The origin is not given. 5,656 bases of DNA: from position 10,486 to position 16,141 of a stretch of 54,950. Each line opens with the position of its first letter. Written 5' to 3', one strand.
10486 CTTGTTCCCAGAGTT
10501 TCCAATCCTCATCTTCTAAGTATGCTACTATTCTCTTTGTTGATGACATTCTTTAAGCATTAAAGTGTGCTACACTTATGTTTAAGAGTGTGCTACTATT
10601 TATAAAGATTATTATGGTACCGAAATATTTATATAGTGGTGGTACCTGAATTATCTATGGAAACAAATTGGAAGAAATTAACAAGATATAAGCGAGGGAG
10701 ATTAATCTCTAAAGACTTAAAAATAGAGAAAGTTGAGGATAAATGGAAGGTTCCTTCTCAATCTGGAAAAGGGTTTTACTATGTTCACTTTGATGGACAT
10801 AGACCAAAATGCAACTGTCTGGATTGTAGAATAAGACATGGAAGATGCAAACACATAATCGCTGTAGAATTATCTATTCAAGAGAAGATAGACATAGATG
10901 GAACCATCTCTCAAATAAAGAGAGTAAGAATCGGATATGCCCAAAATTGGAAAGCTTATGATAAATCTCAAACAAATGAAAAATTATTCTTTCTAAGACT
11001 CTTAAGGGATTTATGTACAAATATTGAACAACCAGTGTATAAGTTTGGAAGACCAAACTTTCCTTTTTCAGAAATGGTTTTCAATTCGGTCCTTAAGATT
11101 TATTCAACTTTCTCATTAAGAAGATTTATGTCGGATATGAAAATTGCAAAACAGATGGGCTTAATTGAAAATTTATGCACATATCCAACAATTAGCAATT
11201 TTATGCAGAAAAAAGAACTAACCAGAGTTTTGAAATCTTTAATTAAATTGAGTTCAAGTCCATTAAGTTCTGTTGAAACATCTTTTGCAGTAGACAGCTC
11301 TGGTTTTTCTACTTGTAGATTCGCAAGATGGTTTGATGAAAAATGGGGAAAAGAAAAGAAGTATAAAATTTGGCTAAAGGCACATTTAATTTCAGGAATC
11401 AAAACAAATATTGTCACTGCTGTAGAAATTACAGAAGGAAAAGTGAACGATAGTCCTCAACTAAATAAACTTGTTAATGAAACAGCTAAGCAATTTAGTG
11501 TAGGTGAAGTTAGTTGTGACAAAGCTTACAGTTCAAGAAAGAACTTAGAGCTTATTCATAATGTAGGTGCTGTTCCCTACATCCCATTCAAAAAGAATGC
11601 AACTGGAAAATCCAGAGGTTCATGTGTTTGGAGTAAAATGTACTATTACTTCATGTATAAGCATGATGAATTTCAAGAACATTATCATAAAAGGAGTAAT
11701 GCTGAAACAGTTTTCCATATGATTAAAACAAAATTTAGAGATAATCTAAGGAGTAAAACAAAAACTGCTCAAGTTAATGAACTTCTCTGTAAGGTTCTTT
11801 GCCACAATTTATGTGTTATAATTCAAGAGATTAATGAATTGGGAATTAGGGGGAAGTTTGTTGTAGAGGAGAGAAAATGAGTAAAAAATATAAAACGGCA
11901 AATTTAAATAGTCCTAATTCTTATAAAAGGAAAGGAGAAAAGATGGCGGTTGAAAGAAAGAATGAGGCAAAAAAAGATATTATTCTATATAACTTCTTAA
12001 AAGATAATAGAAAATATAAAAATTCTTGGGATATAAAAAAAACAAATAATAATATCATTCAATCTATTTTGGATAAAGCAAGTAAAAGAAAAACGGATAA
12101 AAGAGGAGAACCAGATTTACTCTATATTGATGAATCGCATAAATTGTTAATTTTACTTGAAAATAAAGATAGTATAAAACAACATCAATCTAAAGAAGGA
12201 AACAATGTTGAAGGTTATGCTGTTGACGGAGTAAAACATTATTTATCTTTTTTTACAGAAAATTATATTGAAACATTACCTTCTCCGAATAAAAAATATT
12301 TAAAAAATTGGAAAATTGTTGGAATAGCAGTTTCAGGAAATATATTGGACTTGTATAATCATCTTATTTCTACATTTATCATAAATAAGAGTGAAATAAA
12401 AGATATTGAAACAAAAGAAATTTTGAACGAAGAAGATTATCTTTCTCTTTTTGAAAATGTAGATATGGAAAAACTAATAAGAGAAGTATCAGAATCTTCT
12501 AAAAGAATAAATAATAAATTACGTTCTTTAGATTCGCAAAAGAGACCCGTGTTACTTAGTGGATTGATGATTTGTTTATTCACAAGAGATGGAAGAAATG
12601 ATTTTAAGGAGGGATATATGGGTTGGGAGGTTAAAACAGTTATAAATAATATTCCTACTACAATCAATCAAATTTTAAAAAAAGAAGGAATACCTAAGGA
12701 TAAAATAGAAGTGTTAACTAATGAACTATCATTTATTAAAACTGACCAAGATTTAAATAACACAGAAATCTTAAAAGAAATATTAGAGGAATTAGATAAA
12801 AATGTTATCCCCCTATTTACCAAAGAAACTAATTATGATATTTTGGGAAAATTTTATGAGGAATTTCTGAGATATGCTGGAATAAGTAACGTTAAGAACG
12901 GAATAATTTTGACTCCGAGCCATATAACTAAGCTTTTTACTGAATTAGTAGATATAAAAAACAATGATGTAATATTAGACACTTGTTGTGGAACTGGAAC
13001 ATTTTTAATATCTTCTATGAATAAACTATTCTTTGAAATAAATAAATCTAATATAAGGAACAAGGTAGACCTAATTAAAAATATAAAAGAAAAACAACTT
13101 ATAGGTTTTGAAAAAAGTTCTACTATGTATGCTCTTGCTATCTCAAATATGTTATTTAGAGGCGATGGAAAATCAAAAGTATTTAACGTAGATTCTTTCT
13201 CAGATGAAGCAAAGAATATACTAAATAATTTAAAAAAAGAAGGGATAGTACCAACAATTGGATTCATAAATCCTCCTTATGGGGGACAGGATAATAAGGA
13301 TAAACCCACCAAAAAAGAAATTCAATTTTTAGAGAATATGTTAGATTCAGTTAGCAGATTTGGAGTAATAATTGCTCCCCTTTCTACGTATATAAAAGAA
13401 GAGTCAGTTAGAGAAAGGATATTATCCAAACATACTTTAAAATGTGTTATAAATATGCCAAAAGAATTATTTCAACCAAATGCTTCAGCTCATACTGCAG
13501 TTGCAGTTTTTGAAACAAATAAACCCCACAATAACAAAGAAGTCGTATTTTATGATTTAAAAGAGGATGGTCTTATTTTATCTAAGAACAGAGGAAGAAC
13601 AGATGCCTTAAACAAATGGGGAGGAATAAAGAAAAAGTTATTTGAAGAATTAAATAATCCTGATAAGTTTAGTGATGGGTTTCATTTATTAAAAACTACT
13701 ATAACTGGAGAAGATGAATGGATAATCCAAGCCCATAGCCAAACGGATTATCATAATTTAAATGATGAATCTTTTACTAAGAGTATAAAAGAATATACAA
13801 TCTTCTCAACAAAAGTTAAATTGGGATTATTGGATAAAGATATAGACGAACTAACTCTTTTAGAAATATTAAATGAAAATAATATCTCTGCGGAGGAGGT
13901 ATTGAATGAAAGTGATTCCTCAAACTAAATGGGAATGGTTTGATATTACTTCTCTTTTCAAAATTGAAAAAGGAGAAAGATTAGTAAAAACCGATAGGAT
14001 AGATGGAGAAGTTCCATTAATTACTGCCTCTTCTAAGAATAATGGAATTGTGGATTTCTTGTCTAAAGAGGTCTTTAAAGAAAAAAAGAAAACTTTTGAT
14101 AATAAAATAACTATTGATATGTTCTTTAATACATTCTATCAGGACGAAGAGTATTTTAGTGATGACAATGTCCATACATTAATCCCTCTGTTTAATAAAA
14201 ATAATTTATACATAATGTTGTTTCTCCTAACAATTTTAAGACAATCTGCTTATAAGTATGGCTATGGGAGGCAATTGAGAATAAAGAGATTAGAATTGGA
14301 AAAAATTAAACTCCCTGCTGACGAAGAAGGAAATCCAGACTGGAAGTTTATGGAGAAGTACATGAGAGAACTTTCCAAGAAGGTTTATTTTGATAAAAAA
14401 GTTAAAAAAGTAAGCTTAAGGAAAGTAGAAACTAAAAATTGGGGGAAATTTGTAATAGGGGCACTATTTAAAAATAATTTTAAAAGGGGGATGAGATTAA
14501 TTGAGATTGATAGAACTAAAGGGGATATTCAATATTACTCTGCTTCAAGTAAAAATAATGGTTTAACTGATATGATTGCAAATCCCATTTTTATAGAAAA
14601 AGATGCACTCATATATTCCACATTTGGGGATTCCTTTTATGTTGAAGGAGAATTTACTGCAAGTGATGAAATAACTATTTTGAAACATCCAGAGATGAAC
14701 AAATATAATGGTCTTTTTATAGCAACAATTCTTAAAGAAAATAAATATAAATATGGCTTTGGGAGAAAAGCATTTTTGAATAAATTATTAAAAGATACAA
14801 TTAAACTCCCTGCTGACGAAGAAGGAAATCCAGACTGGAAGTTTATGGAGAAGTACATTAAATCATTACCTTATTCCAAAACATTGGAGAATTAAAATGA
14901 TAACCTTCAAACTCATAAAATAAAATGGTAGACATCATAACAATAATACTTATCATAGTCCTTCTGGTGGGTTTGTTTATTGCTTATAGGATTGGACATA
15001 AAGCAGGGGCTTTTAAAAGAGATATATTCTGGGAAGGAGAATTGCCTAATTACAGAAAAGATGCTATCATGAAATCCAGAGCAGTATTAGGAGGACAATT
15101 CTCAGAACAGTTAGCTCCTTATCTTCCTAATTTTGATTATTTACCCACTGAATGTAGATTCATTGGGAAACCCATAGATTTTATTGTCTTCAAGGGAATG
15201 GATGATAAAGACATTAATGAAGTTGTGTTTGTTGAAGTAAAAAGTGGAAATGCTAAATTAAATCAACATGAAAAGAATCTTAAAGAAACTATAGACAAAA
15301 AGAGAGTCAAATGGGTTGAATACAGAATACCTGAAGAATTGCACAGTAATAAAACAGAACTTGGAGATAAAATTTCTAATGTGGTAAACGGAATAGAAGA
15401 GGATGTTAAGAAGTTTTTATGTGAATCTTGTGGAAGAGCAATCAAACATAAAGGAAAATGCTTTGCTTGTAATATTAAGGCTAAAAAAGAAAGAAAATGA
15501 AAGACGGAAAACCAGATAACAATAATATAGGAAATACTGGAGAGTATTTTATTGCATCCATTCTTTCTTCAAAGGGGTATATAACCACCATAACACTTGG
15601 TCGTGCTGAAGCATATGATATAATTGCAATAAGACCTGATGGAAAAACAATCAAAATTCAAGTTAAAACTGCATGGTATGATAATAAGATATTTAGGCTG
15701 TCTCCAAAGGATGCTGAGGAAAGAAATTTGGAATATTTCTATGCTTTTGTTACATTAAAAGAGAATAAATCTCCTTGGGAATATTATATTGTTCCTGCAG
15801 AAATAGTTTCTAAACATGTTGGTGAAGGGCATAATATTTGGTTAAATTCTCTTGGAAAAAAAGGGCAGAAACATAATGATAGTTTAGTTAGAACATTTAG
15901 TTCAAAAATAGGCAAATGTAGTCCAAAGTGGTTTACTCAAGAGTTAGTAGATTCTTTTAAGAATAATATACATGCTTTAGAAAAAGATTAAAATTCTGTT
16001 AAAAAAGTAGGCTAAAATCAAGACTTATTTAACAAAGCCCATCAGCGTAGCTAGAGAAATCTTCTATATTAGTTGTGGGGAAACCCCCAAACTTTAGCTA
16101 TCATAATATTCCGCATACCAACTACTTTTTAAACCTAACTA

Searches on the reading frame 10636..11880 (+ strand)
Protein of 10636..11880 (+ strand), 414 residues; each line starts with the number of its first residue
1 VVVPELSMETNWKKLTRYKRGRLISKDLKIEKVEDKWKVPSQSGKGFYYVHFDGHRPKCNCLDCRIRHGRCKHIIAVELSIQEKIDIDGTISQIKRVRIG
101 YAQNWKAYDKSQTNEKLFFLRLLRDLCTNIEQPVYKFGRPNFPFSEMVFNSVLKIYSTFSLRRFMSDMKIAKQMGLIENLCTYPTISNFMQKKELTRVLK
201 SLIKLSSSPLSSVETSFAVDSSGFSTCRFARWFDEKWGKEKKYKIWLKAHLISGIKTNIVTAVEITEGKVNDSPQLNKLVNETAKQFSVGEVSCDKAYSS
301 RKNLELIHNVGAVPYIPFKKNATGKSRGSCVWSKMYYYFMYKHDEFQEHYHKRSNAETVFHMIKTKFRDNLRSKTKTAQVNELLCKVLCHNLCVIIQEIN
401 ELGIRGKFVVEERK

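Call 3: search_protein_families(library=pfam, proteins=[window:10636-11880:+], max_evalue=1)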
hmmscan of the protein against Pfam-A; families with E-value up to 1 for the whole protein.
window:10636-11880:+ (414 aa): 3 families
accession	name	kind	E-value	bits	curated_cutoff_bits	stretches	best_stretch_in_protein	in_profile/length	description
PF01609.27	DDE_Tnp_1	-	3.5e-22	79.6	23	1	216-392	6-200/200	Transposase DDE domain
PF04434.22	SWIM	-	0.0028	17.6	19.6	1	58-81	14-37/38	SWIM zinc finger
PF06029.17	AlkA_N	-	0.23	12.1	26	1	11-96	11-93/118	AlkA N-terminal domain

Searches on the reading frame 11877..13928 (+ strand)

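Call 3: search_protein_families(library=pfam, proteins=[window:11877-13928:+], max_evalue=1)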
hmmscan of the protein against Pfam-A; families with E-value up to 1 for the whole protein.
window:11877-13928:+ (683 aa): 3 families
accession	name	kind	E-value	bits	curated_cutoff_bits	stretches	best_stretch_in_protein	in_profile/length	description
PF02384.22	N6_Mtase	-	4.9e-30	105.4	20.4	1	319-568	2-253/311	N-6 DNA Methylase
PF01170.24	UPF0020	-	0.0017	18.5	22.3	1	354-471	20-134/197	RMKL-like, methyltransferase domain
PF20473.4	MmeI_Mtase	-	0.0097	15.5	27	1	365-419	22-76/259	MmeI, DNA-methyltransferase domain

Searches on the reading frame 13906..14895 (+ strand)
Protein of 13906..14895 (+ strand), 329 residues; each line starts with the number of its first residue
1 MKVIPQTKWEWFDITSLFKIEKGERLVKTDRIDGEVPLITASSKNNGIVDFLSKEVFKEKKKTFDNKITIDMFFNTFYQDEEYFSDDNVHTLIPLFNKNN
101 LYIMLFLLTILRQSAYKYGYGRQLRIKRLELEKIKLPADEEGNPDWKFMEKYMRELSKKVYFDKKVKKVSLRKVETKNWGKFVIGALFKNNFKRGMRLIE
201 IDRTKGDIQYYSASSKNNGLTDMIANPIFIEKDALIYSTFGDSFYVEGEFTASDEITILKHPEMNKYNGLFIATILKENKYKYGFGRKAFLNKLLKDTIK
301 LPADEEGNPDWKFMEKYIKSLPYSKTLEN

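Call 70: search_protein_families(library=pfam, proteins=[window:13906-14895:+], max_evalue=0.001)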
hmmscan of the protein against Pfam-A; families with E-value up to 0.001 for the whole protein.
window:13906-14895:+ (329 aa): 1 family
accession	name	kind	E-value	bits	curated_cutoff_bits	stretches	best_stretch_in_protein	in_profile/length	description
PF01420.25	Methylase_S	-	5.2e-30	105.3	22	2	8-159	3-161/168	Type I restriction modification DNA specificity domain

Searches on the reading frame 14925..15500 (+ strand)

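Call 70: search_protein_families(library=pfam, proteins=[window:14925-15500:+], max_evalue=0.001)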
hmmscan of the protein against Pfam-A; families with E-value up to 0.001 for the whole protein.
window:14925-15500:+ (191 aa): 1 family
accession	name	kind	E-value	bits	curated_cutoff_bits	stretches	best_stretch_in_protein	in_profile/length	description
PF10107.15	Endonuc_Holl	-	6.4e-35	120.7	23.8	1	41-134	64-158/159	Endonuclease related to archaeal Holliday junction resolvase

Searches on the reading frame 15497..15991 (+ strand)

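Call 70: search_protein_families(library=pfam, proteins=[window:15497-15991:+], max_evalue=0.001)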
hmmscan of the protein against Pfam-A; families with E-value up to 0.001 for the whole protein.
window:15497-15991:+ (164 aa): 1 family
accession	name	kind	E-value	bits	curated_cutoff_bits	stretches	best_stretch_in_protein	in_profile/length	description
PF11645.14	PDDEXK_5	-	2.8e-07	31.1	26.1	1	9-71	4-69/138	PD-(D/E)XK endonuclease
